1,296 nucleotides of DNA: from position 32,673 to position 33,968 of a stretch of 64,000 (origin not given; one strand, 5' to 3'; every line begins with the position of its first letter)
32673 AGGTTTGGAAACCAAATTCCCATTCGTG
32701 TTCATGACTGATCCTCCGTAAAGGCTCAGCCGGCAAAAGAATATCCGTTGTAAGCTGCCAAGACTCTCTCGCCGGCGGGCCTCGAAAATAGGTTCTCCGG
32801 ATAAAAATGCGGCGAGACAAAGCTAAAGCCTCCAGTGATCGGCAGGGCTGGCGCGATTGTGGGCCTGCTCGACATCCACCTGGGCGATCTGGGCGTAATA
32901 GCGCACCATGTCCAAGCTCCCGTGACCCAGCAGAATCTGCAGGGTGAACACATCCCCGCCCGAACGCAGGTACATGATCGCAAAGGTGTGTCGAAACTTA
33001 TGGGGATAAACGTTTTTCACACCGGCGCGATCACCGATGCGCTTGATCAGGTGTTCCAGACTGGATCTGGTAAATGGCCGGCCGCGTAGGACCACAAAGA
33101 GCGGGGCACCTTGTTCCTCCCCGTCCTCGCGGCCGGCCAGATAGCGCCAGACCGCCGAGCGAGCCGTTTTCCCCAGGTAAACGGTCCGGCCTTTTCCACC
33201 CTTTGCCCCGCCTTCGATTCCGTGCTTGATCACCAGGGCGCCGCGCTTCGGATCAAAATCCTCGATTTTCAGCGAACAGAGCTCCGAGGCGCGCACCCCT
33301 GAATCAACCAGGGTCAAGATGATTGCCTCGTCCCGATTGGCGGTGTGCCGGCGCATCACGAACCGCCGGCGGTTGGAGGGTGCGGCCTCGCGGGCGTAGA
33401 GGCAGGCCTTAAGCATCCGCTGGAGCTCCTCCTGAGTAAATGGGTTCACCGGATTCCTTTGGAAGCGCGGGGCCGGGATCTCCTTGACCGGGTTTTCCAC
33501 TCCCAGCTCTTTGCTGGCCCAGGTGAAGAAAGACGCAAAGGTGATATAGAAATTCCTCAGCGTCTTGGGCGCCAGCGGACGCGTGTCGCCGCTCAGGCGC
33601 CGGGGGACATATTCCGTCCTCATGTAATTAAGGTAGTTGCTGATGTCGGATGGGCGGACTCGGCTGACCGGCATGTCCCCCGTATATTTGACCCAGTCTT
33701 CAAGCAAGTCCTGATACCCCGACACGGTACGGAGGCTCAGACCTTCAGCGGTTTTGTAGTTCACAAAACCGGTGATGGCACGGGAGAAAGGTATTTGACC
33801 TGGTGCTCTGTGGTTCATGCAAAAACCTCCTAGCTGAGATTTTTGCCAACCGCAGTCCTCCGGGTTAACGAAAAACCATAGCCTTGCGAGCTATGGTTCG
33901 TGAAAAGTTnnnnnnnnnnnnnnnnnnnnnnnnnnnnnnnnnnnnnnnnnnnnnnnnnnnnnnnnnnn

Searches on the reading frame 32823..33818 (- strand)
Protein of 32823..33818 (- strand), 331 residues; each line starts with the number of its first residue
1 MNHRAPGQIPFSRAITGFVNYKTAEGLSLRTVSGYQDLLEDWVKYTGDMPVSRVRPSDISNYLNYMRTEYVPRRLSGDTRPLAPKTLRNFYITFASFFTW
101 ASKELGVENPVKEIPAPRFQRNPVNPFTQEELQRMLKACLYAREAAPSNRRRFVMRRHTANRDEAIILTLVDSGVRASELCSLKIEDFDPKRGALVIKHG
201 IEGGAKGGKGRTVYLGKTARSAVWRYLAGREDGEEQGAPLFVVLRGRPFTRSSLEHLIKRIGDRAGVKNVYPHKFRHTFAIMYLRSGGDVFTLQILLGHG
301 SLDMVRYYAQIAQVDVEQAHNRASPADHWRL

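Call 17: search_protein_families(library=pfam, proteins=[window:32823-33818:-], max_evalue=0.001)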
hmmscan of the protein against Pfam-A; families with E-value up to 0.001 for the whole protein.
window:32823-33818:- (331 aa): 2 families
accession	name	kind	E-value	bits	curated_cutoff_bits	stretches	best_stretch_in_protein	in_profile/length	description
PF00589.27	Phage_integrase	-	5.6e-30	104.8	27.1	1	128-312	4-169/172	Phage integrase family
PF02899.23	Phage_int_SAM_1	-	5.3e-05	23.8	22.3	1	22-103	9-81/83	Phage integrase, N-terminal SAM-like domain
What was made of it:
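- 32823..33818 (-): Island integrase (tyrosine recombinase). Pfam Phage_integrase, E 5.6e-30 (call 17).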
